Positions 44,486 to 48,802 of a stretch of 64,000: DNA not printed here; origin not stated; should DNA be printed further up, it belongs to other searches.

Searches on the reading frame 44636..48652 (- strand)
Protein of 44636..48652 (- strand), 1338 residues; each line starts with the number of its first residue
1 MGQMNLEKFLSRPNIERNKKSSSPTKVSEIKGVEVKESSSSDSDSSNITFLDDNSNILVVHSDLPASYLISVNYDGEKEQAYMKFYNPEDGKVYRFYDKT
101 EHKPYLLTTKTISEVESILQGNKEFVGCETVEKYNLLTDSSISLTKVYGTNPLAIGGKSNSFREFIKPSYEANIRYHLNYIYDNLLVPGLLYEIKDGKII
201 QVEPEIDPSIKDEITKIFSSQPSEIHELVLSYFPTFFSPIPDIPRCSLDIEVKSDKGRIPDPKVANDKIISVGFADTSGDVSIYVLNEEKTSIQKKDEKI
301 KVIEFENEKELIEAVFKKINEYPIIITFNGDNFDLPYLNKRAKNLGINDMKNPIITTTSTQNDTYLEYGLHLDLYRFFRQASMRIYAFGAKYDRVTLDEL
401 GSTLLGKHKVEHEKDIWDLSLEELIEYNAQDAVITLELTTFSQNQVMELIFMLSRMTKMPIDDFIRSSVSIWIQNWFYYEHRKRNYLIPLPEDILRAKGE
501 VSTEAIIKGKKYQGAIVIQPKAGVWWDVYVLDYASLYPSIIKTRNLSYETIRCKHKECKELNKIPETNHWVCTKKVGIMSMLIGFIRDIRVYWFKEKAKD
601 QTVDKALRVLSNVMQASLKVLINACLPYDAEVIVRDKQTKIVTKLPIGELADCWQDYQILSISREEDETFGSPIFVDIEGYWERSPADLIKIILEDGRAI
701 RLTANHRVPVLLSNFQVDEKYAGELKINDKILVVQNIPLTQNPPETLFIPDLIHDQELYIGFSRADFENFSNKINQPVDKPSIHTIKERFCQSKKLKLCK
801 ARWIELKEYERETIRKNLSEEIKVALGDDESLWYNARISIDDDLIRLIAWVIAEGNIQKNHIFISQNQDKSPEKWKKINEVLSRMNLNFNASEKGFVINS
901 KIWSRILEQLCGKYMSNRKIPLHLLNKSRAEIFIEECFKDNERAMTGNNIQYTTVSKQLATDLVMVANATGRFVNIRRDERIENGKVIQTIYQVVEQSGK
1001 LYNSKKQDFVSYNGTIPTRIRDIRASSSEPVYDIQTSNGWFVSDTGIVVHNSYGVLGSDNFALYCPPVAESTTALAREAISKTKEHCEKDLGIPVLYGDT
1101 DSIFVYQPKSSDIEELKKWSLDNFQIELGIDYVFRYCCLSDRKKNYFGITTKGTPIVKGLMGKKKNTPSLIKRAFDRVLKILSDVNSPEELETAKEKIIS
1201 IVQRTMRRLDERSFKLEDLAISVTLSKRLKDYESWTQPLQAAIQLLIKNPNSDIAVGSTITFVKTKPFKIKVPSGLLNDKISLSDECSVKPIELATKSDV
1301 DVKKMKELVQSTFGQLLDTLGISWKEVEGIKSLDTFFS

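Call 59: search_protein_families(library=pfam, proteins=[window:44636-48652:-], max_evalue=0.001)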
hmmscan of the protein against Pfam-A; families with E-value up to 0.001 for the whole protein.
window:44636-48652:- (1338 aa): 5 families
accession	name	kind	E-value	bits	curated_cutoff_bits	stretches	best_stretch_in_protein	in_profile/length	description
PF00136.26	DNA_pol_B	-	4.4e-45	154.7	23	2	1051-1280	162-413/453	DNA polymerase family B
PF03104.25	DNA_pol_B_exo1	-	2.1e-29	103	23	1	169-381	3-231/242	DNA polymerase family B, exonuclease domain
PF14890.11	Intein_splicing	-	8.9e-10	39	35.8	1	646-1051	11-155/155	Intein splicing domain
PF13482.12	RNase_H_2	-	2.2e-07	31.4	22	1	302-436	33-158/165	RNase_H superfamily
PF10108.15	DNA_pol_B_exo2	-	1.7e-06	28.3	24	1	295-351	20-81/213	Predicted 3'-5' exonuclease related to the exonuclease domain of PolB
